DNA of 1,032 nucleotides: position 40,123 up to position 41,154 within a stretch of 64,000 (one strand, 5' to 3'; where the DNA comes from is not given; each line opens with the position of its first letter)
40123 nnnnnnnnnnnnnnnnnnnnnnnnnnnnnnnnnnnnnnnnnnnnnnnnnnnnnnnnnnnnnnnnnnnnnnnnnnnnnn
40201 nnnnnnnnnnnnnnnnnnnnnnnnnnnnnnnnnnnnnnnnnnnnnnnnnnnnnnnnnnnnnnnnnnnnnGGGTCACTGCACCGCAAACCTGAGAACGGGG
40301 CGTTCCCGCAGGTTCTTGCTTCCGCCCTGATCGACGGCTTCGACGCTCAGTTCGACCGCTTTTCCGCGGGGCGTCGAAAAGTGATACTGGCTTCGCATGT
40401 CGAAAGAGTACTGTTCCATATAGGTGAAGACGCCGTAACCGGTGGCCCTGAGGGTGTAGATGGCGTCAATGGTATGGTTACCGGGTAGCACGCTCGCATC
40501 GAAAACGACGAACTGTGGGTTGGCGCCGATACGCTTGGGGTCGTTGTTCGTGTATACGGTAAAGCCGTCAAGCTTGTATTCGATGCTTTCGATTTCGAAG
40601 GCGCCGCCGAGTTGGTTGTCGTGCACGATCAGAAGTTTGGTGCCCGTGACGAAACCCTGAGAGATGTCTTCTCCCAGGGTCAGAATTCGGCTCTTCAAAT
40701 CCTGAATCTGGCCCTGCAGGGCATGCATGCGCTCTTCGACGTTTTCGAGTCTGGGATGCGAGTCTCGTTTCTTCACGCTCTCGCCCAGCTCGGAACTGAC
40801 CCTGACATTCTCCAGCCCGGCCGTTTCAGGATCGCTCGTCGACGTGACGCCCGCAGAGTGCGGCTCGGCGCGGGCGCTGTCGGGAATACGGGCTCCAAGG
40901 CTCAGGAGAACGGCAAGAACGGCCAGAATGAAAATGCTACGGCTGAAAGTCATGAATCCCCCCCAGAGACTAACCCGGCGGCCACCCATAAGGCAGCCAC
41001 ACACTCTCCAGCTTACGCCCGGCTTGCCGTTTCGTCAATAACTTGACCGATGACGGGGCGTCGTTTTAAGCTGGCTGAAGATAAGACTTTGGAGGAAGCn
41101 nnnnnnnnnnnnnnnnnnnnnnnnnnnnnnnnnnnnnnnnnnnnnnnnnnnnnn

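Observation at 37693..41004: Two adjacent proteins share a coiled-coil plus 'PG(P/N)HT(V/I)' beta-domain module resembling PEGA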

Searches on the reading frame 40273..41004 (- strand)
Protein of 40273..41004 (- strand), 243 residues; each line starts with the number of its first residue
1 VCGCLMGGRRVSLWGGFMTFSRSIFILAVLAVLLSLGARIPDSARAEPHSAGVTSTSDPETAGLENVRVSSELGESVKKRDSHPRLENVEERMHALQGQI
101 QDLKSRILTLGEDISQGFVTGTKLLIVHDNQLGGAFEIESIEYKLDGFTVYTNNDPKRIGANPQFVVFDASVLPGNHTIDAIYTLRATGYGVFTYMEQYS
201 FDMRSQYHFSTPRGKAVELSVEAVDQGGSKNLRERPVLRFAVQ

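Call 3: search_protein_families(library=pfam, proteins=[window:40273-41004:-], max_evalue=0.1)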
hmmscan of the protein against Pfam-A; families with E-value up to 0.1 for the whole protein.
window:40273-41004:- (243 aa): 0 families

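Call 4: search_protein_families(library=ncbifam, proteins=[window:40273-41004:-], max_evalue=0.1)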
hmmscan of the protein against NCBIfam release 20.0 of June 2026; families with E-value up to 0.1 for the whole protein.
window:40273-41004:- (243 aa): 1 family
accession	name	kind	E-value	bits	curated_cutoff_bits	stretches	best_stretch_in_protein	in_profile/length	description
NF009716.0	PRK13244.1-2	subfamily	0.0027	18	197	1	18-105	1-89/138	protease inhibitor protein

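Call 8: find_homologous_proteins(query=window:40273-41004:-)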
Query window:40273-41004:- (243 aa): 15 proteins with E <= 0.001 among 871 candidates.
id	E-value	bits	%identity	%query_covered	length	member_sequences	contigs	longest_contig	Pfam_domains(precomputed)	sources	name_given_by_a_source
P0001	6.2e-152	522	100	98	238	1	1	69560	-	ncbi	-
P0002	6.5e-73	263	56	91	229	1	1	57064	-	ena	-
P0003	2.3e-70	255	67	68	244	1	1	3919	-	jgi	jgi:polyhydroxyalkanoate synthesis regulator phasin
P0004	1.0e-69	253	70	65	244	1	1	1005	-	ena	-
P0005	1.8e-69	252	69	64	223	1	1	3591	-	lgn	-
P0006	4.7e-69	251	63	74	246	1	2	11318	-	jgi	jgi:hypothetical protein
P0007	4.0e-68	248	54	94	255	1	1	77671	-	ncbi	-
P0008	9.5e-68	246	51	91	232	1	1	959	-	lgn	-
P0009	1.5e-67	246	59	74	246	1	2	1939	-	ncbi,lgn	-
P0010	5.4e-66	241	58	74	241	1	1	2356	-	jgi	jgi:hypothetical protein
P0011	2.3e-65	239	61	70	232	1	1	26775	-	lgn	-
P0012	3.9e-65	238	65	67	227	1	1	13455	-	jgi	jgi:hypothetical protein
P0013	4.3e-65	238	50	97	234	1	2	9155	-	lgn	-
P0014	1.8e-64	236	54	86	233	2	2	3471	-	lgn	-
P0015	2.2e-61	226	48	98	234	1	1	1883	-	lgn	-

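Call 11: find_related_loci(query=A1, collection=genome_contigs, flank=10000)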
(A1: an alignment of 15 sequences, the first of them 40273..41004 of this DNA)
Query A1 (243 aa) in genome_contigs; peptide patterns used: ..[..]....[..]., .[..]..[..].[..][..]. (x = any residue, [..] = any of these).
48 stretches matched a pattern; 1 encode a relative of the query (tblastn E <= 1e-3); 1 distinct loci.
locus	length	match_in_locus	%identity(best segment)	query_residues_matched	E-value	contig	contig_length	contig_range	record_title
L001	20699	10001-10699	54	15-243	2e-75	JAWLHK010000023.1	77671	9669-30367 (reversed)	MAG: bacterium isolate 30dZY2.bin.61 NODE_542_length_77671_cov_6.288932, whole genome shotgun sequence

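Call 12: find_related_loci(query=A1, collection=metagenome_contigs, flank=10000)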
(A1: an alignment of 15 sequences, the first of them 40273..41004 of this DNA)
Query A1 (243 aa) in metagenome_contigs; peptide patterns used: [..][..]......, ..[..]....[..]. (x = any residue, [..] = any of these).
190 stretches matched a pattern, but none encodes a relative of the query by tblastn (E <= 1e-3).

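Call 13: find_encoding_contigs(protein=P0002, flank=10000, max_places=2)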
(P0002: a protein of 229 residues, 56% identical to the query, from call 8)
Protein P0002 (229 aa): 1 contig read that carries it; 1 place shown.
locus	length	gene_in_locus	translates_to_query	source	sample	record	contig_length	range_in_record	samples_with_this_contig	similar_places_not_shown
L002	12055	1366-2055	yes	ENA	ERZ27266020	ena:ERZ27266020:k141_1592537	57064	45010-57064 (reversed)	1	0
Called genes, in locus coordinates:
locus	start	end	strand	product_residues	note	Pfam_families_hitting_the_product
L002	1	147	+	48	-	?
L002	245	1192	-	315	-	PF01073:3Beta_HSD, PF01370:Epimerase, PF02719:Polysacc_synt_2, PF04321:RmlD_sub_bind (weak), PF05368:NmrA, PF07993:NAD_binding_4 (weak), PF13460:NAD_binding_10, PF16363:GDP_Man_Dehyd, +1 more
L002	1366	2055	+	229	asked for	-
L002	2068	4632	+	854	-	PF14559:TPR_19 (faint), PF14561:TPR_20 (faint), PF13432:TPR_16 (faint)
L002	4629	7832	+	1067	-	PF13428:TPR_14 (faint), PF13525:YfiO (faint), PF13174:TPR_6 (faint), PF07719:TPR_2 (faint), PF13181:TPR_8 (faint)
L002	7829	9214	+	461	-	PF13414:TPR_11 (faint), PF13431:TPR_17 (faint), PF23914:TPR_CcmH_CycH (faint), PF00515:TPR_1 (faint), PF07719:TPR_2 (faint), PF13181:TPR_8 (faint), PF13428:TPR_14 (faint), PF14559:TPR_19 (weak), +1 more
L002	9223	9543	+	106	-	-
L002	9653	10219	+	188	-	-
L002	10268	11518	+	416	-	PF10082:BBP2_2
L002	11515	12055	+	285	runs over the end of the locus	PF02563:Poly_export, PF10531:SLBB, PF22461:SLBB_2 (weak), PF10531:SLBB, PF22461:SLBB_2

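Call 14: find_encoding_contigs(protein=P0011, flank=10000, max_places=2)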
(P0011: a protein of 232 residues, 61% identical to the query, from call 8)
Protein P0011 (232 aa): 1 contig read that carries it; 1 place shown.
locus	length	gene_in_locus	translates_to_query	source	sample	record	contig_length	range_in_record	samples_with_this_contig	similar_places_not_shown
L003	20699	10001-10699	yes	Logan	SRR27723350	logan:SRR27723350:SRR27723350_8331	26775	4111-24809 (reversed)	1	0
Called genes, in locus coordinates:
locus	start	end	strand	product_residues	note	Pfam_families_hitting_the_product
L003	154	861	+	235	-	PF00994:MoCF_biosynth, PF24102:FLAD1_M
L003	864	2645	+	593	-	-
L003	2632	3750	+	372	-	PF16697:Yop-YscD_cpl, PF00498:FHA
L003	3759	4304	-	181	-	PF04011:LemA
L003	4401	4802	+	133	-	PF00072:Response_reg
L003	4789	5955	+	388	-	PF02771:Acyl-CoA_dh_N, PF02770:Acyl-CoA_dh_M, PF00441:Acyl-CoA_dh_1, PF22924:ACOX_C_alpha1 (weak), PF08028:Acyl-CoA_dh_2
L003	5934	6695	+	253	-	PF00106:adh_short, PF08659:KR, PF13561:adh_short_C2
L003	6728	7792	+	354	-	PF05157:MshEN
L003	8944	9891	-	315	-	PF01073:3Beta_HSD, PF01370:Epimerase, PF02719:Polysacc_synt_2, PF04321:RmlD_sub_bind, PF05368:NmrA, PF07993:NAD_binding_4, PF13460:NAD_binding_10, PF16363:GDP_Man_Dehyd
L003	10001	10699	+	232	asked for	-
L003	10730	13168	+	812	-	PF13174:TPR_6 (faint), PF13432:TPR_16 (faint)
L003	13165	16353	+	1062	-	PF13174:TPR_6 (faint), PF14559:TPR_19 (faint), PF13181:TPR_8 (faint), PF13424:TPR_12 (faint), PF00515:TPR_1 (faint), PF07719:TPR_2 (faint), PF12895:ANAPC3 (faint), PF13432:TPR_16 (weak)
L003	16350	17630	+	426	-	PF23914:TPR_CcmH_CycH (faint), PF13431:TPR_17 (faint), PF13432:TPR_16 (faint), PF14559:TPR_19 (faint), PF07719:TPR_2 (faint), PF13181:TPR_8 (faint), PF00515:TPR_1 (faint), PF13371:TPR_9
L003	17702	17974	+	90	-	-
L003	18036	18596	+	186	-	-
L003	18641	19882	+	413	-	PF10082:BBP2_2 (weak)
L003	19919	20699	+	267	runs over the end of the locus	PF02563:Poly_export, PF10531:SLBB, PF22461:SLBB_2, PF10531:SLBB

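Call 15: find_encoding_contigs(protein=P0012, flank=10000, max_places=2)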
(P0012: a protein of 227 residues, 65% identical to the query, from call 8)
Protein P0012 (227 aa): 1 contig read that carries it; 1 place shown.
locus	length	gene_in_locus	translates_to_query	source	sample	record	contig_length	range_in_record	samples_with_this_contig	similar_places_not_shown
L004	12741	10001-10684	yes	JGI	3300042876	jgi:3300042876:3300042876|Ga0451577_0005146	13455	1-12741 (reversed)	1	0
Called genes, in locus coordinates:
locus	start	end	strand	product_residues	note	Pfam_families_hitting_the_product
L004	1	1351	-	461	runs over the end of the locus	PF01743:PolyA_pol, PF12627:PolyA_pol_RNAbd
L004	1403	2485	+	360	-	-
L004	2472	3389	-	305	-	PF00849:PseudoU_synth_2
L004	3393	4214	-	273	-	PF00106:adh_short, PF08659:KR (weak), PF13561:adh_short_C2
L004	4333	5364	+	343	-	PF16697:Yop-YscD_cpl, PF00498:FHA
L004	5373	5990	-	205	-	PF07638:Sigma70_ECF (faint), PF04542:Sigma70_r2, PF08281:Sigma70_r4_2, PF04545:Sigma70_r4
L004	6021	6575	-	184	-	PF04011:LemA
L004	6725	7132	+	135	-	PF00072:Response_reg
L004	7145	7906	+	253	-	PF00106:adh_short, PF08659:KR, PF13561:adh_short_C2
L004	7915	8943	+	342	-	PF05157:MshEN (weak)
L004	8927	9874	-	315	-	PF01073:3Beta_HSD, PF01370:Epimerase, PF02719:Polysacc_synt_2, PF04321:RmlD_sub_bind (weak), PF05368:NmrA, PF07993:NAD_binding_4 (weak), PF13460:NAD_binding_10, PF16363:GDP_Man_Dehyd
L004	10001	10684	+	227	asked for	-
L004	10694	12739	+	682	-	?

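Call 16: find_encoding_contigs(protein=P0006, flank=10000, max_places=2)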
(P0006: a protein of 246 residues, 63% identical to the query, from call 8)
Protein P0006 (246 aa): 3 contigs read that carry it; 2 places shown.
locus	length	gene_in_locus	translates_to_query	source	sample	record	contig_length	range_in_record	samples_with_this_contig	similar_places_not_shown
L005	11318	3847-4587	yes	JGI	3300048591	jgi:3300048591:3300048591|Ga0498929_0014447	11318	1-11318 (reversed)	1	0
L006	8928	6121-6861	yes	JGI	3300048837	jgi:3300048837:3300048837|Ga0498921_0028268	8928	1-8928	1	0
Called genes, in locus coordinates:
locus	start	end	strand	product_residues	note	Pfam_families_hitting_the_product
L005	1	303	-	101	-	?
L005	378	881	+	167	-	PF00072:Response_reg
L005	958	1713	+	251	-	PF00106:adh_short, PF08659:KR, PF13561:adh_short_C2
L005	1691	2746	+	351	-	PF05157:MshEN (weak)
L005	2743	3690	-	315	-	PF01073:3Beta_HSD, PF01370:Epimerase, PF02719:Polysacc_synt_2, PF04321:RmlD_sub_bind, PF05368:NmrA, PF07993:NAD_binding_4, PF13460:NAD_binding_10, PF16363:GDP_Man_Dehyd, +1 more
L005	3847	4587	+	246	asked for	-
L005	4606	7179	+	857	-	-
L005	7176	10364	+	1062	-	PF09976:TPR_21 (faint), PF13424:TPR_12 (faint), PF14559:TPR_19 (faint), PF00515:TPR_1 (faint), PF07719:TPR_2 (faint), PF13174:TPR_6 (faint), PF13176:TPR_7 (faint), PF13432:TPR_16 (weak), +3 more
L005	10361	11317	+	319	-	?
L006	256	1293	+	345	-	PF16697:Yop-YscD_cpl, PF00498:FHA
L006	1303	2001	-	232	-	PF07638:Sigma70_ECF, PF12645:HTH_16 (weak), PF04542:Sigma70_r2, PF08281:Sigma70_r4_2, PF04545:Sigma70_r4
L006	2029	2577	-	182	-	PF04011:LemA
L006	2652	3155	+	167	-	PF00072:Response_reg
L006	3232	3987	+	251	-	PF00106:adh_short, PF08659:KR, PF13561:adh_short_C2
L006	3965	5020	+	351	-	PF05157:MshEN (weak)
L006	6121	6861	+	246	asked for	-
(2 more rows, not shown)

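Call 17: find_encoding_contigs(protein=P0013, flank=10000, max_places=2)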
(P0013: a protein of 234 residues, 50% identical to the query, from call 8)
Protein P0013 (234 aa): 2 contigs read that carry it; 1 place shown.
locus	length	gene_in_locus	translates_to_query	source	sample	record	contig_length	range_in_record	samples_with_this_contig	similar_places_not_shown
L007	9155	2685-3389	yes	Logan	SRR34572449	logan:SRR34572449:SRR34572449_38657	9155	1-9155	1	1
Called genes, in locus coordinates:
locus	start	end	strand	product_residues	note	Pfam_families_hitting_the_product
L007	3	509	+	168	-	?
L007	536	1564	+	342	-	PF05157:MshEN (weak)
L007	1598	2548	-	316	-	PF01073:3Beta_HSD, PF01370:Epimerase, PF02719:Polysacc_synt_2, PF04321:RmlD_sub_bind, PF05368:NmrA, PF07993:NAD_binding_4, PF13460:NAD_binding_10, PF16363:GDP_Man_Dehyd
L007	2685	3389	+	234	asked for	-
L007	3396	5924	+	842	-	-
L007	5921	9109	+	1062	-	PF13176:TPR_7 (faint), PF13424:TPR_12 (faint), PF13432:TPR_16 (faint), PF13174:TPR_6 (faint), PF00515:TPR_1 (faint), PF07719:TPR_2 (faint), PF13181:TPR_8 (faint)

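Call 21: find_encoding_contigs(protein=P0001, flank=10000, max_places=1)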
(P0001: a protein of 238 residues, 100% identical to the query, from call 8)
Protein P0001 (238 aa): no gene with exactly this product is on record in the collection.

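Call 28: search_protein_families(library=pfam, alignment_id=A1, max_evalue=10)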
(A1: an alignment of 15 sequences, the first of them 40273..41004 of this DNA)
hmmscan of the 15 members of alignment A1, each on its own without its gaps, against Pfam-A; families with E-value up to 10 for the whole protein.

A. member 1, window:40273-41004:- (243 aa): 1 family
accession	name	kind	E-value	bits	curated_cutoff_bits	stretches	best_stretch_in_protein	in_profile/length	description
PF14712.11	Snapin_Pallidin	-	0.24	12.3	29.6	1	81-110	59-88/89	Snapin/Pallidin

B. families by the number of members that match (of 15 scanned): 16 families
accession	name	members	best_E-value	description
PF07544.18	Med9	3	0.023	RNA polymerase II transcription mediator complex subunit 9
PF00170.26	bZIP_1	2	0.012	bZIP transcription factor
PF16331.10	TolA_bind_tri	2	0.024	TolA binding protein trimerisation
PF23991.1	DUF7310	2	0.041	Coiled-coil region of unknown function (DUF7310)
PF21445.3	ADDB_N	2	0.05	ADDB, N-terminal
PF05609.18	LAP1_C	1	0.03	Lamina-associated polypeptide 1, AAA+ activator domain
PF10871.13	DUF2748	1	0.041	Protein of unknown function (DUF2748)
PF05377.16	FlaC_arch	1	0.053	Flagella accessory protein C (FlaC)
PF25762.1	HAUS1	1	0.099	HAUS augmin-like complex subunit 1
PF10805.13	DUF2730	1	0.11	Protein of unknown function (DUF2730)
PF13942.11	Lipoprotein_20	1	0.11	YfhG lipoprotein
PF19801.4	DUF6284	1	0.12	Family of unknown function (DUF6284)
PF20878.2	REST_helical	1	0.12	Helical region in REST corepressor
PF05667.16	CCDC22_CC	1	0.17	CCDC22 protein coiled-coil region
PF01923.23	Cob_adeno_trans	1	0.17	Cobalamin adenosyltransferase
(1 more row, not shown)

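Call 30: predict_structure(alignment_id=A1)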
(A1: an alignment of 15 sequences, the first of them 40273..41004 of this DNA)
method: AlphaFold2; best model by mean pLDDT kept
length: 243 residues; sequences in the alignment: 15
mean_pLDDT: 70.9   pTM: 0.48
mean pLDDT of the five models: 70.9, 70.4, 70.1, 69.8, 64.0
residues with pLDDT >= 90: 61; 70-90: 78; 50-70: 55; < 50: 49
segments of 3 or more residues with pLDDT < 50: 8-10, 43-46, 48-75, 115-118, 207-209
pLDDT, mean of each block of 10 residues (from residue 1): 49 52 68 66 49 42 41 45 58 79 73 51 86 90 95 93 90 87 87 91 61 72 86 86 84
secondary structure, 60 per line:
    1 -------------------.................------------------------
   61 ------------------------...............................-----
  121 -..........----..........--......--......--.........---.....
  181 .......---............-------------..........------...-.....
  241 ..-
elements in order: H20-36 H85-115 E122-131 E136-145 E148-153 H156-161 E164-172 E176-187 E191-202 E216-225 E236-242

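Call 43: search_protein_representatives(alignment_id=A1)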
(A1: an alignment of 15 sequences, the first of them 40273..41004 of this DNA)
Query: 15 sequences, 239 profile positions. Proteins with E-value up to 0.001 (for the whole library): 979; up to 1e-10: 556; up to 1e-30: 15. The best 150 are listed.
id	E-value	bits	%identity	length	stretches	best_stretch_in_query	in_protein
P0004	2.4e-100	351.8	-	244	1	9-239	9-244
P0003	1.5e-99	349.2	-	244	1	21-239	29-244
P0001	7.9e-96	337.1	-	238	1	33-239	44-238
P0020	1.5e-61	224.8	-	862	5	116-237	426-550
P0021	1.7e-53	198.5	-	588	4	119-237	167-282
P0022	1.4e-48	182.4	-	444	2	21-234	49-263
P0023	5.1e-47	177.3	-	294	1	21-239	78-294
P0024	6.7e-44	167.1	-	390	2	64-237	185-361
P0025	1.3e-33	133.4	-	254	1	72-238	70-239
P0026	9.3e-33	130.6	-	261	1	9-237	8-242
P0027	1.6e-32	129.8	-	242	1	69-238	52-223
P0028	2.8e-32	129.0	-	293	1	73-237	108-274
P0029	4.8e-32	128.3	-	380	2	74-236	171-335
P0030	6.9e-31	124.5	-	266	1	9-238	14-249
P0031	1.0e-30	123.9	-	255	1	60-237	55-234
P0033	3.4e-30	122.2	-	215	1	79-236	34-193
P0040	3.8e-29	118.8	-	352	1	64-237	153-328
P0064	2.6e-27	112.8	-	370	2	122-237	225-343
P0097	1.9e-25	106.7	-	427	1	41-237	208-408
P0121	2.4e-24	103.1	-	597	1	75-238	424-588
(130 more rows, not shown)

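Call 44: search_protein_families(library=pfam, proteins=[P0020, P0021, P0022, P0024, P0025, P0030, P0040, P0064, P0097, P0121], max_evalue=0.01)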
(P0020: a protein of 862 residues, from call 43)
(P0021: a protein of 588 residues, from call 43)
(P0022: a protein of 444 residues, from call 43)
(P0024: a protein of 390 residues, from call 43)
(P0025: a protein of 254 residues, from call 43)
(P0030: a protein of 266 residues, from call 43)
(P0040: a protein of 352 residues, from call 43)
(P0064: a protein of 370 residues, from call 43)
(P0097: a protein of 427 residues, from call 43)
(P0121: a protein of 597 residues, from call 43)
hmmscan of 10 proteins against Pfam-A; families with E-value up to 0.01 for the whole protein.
P0020 (862 aa): 0 families

P0021 (588 aa): 0 families

P0022 (444 aa): 0 families

P0024 (390 aa): 0 families

P0025 (254 aa): 0 families

P0030 (266 aa): 0 families

P0040 (352 aa): 0 families

P0064 (370 aa): 0 families

P0097 (427 aa): 0 families

P0121 (597 aa): 2 families
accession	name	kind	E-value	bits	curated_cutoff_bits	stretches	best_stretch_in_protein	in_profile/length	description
PF04773.18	FecR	-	7.1e-15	55.7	24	1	193-282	6-97/97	FecR protein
PF08308.17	PEGA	-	4.2e-11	43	20.8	1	339-400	5-67/71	PEGA domain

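Call 45: search_protein_families(library=ncbifam, proteins=[P0020, P0021, P0022, P0024, P0025, P0030, P0040, P0064, P0097, P0121], max_evalue=0.01)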
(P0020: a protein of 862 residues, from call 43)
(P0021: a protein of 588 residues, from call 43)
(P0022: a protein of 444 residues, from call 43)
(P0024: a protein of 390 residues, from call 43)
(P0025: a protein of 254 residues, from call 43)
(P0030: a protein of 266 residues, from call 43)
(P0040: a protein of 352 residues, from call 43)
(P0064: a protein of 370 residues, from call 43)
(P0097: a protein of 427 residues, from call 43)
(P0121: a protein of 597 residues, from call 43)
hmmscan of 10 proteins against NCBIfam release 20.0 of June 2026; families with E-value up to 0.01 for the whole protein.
P0020 (862 aa): 0 families

P0021 (588 aa): 0 families

P0022 (444 aa): 1 family
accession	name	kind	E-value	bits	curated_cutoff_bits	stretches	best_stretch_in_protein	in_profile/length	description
NF005846.3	PRK07764.1-6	equivalog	0.0005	19.3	625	1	21-157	457-594/628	DNA polymerase III subunit gamma and tau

P0024 (390 aa): 0 families

P0025 (254 aa): 0 families

P0030 (266 aa): 2 families
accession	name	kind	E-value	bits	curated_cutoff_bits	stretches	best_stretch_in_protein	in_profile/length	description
NF005846.3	PRK07764.1-6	equivalog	0.0063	15.6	625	1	28-136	486-594/628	DNA polymerase III subunit gamma and tau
NF033885.1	conj_TraP_IncI1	equivalog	0.0076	16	135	0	7-115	19-127/217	conjugal transfer protein TraP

P0040 (352 aa): 0 families

P0064 (370 aa): 0 families

P0097 (427 aa): 0 families

P0121 (597 aa): 5 families
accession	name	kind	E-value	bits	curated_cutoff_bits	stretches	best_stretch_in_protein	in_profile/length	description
NF047849.1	Lsa33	exception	2.4e-07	30.2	420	1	200-315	74-198/310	surface adhesin Lsa33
NF047528.1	LIMLP_03685_anti-sigma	equivalog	5.7e-06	25.7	200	1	223-290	150-219/347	LIMLP_03685 family anti-sigma factor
NF047876.1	Lsa19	exception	7.3e-06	25.9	250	1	199-305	51-159/182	adhesin Lsa19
NF007296.1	PRK09774.1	equivalog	7.5e-06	25.3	385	1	220-301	137-220/313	ferric citrate uptake sigma factor regulator FecR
NF033165.1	lipo_LipL45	exception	0.00062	18.9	350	1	222-295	111-185/391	lipoprotein LipL45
